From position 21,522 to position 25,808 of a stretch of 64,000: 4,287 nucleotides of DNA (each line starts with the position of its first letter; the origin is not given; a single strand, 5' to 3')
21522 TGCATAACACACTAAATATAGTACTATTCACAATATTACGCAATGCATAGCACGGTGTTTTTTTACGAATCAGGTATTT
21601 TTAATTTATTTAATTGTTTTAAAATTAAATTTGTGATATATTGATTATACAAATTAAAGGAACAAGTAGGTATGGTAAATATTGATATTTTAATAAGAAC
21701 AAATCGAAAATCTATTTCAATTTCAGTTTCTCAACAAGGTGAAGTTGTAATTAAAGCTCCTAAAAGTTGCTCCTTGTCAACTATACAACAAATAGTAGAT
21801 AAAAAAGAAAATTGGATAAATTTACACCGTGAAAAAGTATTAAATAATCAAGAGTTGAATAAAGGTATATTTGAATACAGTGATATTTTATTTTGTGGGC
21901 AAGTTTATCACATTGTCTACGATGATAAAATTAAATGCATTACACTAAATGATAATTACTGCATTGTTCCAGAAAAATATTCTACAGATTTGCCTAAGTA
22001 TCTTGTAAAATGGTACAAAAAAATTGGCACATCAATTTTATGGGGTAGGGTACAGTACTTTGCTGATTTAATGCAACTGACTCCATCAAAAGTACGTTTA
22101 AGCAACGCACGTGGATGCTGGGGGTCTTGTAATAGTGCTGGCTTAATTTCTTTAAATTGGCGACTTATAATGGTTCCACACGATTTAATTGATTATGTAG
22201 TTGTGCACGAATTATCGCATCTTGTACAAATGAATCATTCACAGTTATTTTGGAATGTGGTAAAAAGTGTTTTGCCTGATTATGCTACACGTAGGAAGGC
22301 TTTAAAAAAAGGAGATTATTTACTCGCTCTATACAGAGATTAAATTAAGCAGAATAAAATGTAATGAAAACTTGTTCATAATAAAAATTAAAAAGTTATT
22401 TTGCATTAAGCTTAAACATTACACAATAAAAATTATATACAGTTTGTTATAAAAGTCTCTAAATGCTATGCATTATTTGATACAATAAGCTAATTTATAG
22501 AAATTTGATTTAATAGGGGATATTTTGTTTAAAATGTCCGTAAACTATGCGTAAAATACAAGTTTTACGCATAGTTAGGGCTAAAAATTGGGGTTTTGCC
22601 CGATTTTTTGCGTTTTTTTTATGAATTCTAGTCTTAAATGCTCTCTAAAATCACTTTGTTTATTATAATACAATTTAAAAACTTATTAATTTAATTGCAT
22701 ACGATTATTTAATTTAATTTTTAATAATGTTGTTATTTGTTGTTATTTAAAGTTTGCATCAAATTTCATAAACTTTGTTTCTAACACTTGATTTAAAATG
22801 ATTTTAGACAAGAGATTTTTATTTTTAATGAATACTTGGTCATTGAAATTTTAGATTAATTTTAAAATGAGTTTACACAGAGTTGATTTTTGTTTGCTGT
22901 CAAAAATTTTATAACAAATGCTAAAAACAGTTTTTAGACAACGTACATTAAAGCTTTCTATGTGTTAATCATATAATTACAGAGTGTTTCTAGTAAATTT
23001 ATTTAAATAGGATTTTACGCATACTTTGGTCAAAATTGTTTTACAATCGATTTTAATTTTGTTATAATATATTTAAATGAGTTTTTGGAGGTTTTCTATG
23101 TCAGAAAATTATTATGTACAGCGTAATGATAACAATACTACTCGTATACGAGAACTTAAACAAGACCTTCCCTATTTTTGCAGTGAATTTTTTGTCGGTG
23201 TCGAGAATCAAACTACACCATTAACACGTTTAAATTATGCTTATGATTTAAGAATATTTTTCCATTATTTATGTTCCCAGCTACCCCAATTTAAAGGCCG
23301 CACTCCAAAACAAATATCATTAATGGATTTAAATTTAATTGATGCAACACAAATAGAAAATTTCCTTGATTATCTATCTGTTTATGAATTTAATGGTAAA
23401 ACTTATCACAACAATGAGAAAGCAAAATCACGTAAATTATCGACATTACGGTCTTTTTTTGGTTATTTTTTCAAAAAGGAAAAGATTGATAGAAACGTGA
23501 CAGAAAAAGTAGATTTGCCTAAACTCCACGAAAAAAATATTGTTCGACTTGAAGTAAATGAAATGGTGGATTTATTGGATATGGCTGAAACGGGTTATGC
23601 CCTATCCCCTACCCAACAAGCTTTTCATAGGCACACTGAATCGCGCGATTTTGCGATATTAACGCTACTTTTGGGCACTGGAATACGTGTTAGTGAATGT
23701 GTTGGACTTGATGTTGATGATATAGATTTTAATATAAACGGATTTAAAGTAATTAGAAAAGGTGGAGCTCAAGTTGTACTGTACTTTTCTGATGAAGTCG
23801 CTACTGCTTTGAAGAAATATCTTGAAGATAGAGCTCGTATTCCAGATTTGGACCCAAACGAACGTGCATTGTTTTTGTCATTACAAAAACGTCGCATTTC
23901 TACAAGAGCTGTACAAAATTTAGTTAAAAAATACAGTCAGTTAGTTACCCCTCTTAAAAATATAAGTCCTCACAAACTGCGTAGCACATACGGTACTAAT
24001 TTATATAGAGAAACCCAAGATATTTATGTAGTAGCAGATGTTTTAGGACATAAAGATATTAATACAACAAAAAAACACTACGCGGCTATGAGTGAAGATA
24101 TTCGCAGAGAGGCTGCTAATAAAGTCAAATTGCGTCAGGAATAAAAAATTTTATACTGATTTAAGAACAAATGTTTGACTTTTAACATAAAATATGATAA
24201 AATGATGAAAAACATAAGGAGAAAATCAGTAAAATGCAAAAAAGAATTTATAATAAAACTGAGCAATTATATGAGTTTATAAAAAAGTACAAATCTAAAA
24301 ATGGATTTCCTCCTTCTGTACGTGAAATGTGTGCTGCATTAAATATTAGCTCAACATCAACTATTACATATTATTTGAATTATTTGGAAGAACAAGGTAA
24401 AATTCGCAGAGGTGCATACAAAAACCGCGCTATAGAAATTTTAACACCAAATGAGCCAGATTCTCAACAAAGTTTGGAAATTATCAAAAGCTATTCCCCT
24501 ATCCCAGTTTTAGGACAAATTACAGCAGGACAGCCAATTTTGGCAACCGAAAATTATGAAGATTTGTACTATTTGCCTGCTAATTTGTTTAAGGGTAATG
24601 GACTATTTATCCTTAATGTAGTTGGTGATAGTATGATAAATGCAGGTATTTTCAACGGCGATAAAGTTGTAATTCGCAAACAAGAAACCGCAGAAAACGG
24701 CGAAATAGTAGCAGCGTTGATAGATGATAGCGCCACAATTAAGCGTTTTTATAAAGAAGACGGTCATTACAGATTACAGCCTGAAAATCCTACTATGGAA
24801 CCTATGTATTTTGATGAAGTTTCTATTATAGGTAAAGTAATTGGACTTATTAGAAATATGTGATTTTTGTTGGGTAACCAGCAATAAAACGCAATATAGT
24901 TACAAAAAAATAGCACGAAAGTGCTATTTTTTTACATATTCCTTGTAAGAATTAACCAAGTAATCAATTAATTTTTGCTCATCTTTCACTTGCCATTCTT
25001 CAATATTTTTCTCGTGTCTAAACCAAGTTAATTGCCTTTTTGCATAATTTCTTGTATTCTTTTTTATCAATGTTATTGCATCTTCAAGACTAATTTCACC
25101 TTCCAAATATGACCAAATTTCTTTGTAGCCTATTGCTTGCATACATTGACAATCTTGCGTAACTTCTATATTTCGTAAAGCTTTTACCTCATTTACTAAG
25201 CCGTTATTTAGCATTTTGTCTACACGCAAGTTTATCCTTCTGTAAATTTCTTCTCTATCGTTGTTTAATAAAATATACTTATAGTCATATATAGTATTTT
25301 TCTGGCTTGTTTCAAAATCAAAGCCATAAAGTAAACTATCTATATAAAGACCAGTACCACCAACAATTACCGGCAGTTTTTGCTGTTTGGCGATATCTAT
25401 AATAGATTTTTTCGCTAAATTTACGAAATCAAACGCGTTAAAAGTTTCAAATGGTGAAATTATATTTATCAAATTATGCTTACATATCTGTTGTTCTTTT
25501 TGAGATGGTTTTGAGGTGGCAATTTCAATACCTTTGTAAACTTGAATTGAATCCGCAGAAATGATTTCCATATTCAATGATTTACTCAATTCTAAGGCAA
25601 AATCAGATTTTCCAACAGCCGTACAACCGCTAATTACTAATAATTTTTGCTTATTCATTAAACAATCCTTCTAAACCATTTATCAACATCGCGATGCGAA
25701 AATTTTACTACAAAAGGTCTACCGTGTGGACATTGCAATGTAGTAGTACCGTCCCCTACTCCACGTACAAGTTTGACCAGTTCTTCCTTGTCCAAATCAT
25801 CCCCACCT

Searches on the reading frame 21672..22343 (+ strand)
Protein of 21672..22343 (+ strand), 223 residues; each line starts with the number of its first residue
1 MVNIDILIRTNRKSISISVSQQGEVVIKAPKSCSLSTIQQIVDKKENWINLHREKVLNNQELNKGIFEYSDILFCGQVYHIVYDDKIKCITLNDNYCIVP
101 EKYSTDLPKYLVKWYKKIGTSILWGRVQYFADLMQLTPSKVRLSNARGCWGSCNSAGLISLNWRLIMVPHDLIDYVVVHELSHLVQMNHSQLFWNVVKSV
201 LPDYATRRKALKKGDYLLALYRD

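Call 40: search_protein_families(library=pfam, proteins=[window:21672-22343:+], max_evalue=0.00001)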
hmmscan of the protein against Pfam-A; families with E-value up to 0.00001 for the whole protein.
window:21672-22343:+ (223 aa): 1 family
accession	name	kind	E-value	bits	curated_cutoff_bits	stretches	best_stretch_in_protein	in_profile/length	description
PF01863.23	YgjP-like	-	4.8e-52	177.4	26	1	13-213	1-206/207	YgjP-like, metallopeptidase domain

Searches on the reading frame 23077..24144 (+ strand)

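Call 40: search_protein_families(library=pfam, proteins=[window:23077-24144:+], max_evalue=0.00001)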
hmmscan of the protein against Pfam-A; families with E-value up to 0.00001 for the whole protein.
window:23077-24144:+ (355 aa): 1 family
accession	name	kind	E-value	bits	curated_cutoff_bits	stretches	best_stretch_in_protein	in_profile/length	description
PF00589.27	Phage_integrase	-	1.7e-33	116.2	27.1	1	158-339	3-169/172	Phage integrase family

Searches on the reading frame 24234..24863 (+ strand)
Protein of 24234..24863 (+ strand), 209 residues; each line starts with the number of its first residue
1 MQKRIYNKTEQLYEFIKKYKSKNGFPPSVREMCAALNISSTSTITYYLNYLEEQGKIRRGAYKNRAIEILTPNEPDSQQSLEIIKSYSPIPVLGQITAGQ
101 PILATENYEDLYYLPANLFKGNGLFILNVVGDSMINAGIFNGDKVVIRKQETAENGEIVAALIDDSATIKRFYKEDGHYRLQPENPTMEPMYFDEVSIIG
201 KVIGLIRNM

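Call 41: search_protein_families(library=pfam, proteins=[window:24234-24863:+], max_evalue=0.00001)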
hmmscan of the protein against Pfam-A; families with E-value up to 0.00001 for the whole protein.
window:24234-24863:+ (209 aa): 2 families
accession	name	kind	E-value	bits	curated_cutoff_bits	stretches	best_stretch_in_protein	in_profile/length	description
PF00717.28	Peptidase_S24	-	8.3e-35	119.4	23.3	1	91-203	1-116/116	Peptidase S24-like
PF01726.22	LexA_DNA_bind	-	7.7e-12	45.3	23.7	1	11-66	10-65/65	LexA DNA binding domain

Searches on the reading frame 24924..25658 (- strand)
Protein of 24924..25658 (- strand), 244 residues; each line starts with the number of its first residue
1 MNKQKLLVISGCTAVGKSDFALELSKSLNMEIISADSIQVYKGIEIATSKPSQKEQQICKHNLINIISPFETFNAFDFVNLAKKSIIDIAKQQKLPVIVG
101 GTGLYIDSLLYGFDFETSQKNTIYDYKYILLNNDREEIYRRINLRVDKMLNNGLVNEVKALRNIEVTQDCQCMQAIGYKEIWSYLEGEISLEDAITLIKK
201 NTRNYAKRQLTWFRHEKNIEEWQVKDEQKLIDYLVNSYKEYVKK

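Call 41: search_protein_families(library=pfam, proteins=[window:24924-25658:-], max_evalue=0.00001)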
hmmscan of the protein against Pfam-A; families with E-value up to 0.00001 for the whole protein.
window:24924-25658:- (244 aa): 2 families
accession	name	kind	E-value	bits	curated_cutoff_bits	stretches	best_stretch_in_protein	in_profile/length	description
PF01715.23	IPPT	-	5.5e-63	213.3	23.6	2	119-216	146-243/243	IPP transferase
PF01745.22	IPT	-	1.2e-07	31.8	20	1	5-60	2-57/233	Isopentenyl transferase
